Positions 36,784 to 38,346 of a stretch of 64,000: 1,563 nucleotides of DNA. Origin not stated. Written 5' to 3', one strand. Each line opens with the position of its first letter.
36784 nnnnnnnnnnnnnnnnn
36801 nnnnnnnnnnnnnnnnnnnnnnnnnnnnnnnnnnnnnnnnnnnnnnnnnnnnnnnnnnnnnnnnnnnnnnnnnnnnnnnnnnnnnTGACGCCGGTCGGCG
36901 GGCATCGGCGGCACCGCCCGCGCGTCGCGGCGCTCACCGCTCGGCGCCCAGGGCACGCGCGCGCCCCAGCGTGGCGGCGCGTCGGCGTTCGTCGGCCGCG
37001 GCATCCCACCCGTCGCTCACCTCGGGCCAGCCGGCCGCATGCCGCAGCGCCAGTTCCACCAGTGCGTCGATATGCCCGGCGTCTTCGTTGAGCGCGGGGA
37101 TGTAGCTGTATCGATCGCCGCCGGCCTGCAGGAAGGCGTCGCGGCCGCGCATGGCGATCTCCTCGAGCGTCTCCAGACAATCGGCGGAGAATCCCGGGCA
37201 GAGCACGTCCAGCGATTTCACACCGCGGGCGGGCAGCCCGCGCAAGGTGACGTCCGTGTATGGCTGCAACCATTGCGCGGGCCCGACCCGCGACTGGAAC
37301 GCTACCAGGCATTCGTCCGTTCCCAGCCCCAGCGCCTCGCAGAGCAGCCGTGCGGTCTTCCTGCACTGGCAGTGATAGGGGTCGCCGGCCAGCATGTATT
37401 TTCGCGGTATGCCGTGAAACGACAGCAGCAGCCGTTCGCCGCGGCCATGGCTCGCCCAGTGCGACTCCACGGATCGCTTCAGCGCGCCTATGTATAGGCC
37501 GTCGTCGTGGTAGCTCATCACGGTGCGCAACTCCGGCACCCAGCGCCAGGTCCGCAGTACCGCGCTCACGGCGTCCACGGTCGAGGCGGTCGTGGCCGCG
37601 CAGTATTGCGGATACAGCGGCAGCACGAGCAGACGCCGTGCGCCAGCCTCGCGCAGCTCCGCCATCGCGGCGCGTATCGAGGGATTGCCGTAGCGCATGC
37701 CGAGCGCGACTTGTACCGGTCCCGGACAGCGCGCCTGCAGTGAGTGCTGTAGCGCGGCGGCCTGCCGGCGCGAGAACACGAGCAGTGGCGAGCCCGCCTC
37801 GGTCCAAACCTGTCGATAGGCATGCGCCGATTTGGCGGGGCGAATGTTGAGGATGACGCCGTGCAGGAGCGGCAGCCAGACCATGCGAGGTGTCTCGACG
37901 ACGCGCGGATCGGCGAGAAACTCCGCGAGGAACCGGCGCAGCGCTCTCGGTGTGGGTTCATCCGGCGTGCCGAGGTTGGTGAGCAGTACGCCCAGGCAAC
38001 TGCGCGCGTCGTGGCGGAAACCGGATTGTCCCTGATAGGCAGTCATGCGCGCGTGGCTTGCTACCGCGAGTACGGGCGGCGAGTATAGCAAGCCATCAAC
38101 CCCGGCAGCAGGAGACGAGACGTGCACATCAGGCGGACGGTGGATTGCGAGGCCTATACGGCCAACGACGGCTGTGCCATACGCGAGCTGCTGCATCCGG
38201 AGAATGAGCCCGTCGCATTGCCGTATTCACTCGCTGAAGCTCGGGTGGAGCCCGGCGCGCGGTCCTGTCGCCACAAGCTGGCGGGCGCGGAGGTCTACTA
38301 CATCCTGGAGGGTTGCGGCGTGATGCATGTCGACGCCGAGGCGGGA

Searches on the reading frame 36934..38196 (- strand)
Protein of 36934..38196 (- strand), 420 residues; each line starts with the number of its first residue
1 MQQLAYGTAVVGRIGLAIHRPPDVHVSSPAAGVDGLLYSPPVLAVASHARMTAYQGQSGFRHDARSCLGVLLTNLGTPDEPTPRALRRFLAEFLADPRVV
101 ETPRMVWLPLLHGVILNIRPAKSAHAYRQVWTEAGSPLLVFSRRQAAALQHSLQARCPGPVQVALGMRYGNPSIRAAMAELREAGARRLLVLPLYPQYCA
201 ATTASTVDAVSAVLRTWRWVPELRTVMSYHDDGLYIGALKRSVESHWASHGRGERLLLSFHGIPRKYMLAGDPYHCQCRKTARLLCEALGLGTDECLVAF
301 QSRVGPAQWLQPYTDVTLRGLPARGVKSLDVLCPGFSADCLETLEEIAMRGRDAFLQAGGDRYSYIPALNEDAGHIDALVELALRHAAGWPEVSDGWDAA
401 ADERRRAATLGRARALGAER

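Call 54: search_protein_families(library=pfam, proteins=[window:36934-38196:-], max_evalue=1e-8)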
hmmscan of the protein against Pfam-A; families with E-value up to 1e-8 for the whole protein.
window:36934-38196:- (420 aa): 1 family
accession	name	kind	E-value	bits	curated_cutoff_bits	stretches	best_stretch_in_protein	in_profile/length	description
PF00762.24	Ferrochelatase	-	1.2e-108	363.3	27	1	69-386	3-316/317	Ferrochelatase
